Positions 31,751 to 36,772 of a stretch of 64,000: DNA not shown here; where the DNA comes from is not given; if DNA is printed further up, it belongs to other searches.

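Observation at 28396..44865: Strand-mosaic glycan-modification locus wrapped around a giant T9SS cargo gene: candidate cargo-dedicated glycosylation/sulfation system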

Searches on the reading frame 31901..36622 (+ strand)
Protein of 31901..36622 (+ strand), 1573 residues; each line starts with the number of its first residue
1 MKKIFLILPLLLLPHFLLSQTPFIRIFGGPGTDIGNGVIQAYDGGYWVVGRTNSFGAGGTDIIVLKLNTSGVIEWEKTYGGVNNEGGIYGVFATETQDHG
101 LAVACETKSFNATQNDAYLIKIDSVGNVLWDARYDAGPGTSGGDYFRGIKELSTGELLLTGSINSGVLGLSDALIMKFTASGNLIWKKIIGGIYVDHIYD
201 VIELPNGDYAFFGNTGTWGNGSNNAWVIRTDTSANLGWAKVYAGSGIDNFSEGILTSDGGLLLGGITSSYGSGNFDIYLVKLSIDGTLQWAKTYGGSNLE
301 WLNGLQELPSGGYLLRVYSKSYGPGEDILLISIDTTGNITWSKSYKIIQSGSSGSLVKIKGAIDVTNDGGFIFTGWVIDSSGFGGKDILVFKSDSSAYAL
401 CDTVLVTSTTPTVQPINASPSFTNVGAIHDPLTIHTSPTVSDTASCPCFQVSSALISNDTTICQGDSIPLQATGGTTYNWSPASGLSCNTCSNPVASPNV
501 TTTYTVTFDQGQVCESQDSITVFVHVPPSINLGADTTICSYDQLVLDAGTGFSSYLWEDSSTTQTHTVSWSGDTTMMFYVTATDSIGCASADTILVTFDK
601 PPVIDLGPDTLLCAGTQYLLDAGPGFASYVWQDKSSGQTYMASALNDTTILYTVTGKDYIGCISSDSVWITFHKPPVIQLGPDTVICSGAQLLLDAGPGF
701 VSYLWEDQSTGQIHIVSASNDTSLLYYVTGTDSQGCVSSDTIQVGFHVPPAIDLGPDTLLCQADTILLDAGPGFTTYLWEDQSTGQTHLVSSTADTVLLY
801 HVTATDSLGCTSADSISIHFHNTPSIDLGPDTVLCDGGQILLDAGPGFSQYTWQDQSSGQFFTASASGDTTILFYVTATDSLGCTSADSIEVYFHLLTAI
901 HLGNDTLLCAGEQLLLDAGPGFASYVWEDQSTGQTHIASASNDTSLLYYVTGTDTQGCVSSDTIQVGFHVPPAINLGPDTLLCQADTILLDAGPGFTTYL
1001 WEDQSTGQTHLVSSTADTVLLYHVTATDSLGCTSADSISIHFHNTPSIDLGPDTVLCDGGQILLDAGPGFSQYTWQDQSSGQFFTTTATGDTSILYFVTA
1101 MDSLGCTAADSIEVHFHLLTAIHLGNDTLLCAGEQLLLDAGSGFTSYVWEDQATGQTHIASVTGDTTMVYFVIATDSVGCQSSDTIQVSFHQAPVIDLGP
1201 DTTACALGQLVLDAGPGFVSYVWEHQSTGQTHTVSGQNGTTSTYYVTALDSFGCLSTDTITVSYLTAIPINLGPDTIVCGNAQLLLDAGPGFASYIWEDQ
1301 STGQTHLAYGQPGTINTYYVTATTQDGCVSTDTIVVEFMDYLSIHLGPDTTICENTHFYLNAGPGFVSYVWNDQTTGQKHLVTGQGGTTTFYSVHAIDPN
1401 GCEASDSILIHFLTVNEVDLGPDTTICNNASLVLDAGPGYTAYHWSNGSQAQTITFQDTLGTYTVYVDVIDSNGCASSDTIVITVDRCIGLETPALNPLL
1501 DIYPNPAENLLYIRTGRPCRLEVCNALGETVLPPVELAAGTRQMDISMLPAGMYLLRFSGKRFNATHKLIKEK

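Call 3: search_protein_families(library=pfam, proteins=[window:31901-36622:+], max_evalue=0.01)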
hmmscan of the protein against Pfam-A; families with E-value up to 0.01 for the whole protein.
window:31901-36622:+ (1573 aa): 6 families
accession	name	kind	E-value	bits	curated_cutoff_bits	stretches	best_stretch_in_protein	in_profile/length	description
PF19081.6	Ig_7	-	8.4e-37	125.8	27.3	2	457-528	7-84/84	Ig-like domain CHU_C associated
PF18962.6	Por_Secre_tail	-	8.5e-09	36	27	1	1502-1570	1-74/75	Secretion system C-terminal sorting domain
PF22352.2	K319L-like_PKD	-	1.8e-07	31.5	27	0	1447-1485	46-84/84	K319L-like, PKD domain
PF18911.6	PKD_4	-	0.0001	22.7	27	0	1458-1485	57-85/85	PKD domain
PF21619.2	DUF6855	-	0.0028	18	27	0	764-808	7-52/132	Family of unknown function (DUF6855)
PF17164.10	DUF5122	-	0.0029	18.3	27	0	257-288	2-32/36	Domain of unknown function (DUF5122) beta-propeller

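Call 4: search_protein_families(library=ncbifam, proteins=[window:31901-36622:+], max_evalue=0.01)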
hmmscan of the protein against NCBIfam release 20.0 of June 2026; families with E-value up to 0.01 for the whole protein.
window:31901-36622:+ (1573 aa): 5 families
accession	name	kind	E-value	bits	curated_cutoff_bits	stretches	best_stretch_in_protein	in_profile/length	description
TIGR04183.1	Por_Secre_tail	domain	4e-09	36.3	23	1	1502-1572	1-72/72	T9SS type A sorting domain-containing protein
TIGR02608.1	delta_60_rpt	domain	9.7e-06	25.3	76.5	0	255-288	8-40/55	delta-60 repeat domain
NF038113.1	T9SSA_dep_M36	equivalog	0.0006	18.1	885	1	1500-1571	793-868/869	T9SS-dependent M36 family metallopeptidase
NF008465.0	PRK11354.1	subfamily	0.0017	18.3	92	0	932-966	25-59/73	FtsZ inhibitor protein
NF006485.0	PRK08903.1-5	equivalog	0.0021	17.8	289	0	1289-1324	36-71/233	DnaA regulatory inactivator Hda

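Call 65: list_cluster_members(proteins=[P0241, P0121, window:31901-36622:+])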
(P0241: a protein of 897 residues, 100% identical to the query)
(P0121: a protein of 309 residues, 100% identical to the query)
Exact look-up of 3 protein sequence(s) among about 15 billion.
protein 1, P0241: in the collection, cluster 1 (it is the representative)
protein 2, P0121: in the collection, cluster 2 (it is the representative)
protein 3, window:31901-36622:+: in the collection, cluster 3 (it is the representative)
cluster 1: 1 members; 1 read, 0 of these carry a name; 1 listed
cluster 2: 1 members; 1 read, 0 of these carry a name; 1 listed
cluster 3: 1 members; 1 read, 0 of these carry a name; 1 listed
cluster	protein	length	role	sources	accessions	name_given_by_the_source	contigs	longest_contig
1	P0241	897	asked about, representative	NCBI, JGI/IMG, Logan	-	-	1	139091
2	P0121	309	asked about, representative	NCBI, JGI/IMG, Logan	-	-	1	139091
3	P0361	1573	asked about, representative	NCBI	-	-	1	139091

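Call 66: find_encoding_contigs(protein=window:31901-36622:+, flank=1000, max_places=2)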
Protein window:31901-36622:+ (1573 aa): no gene with exactly this product is on record in the collection.
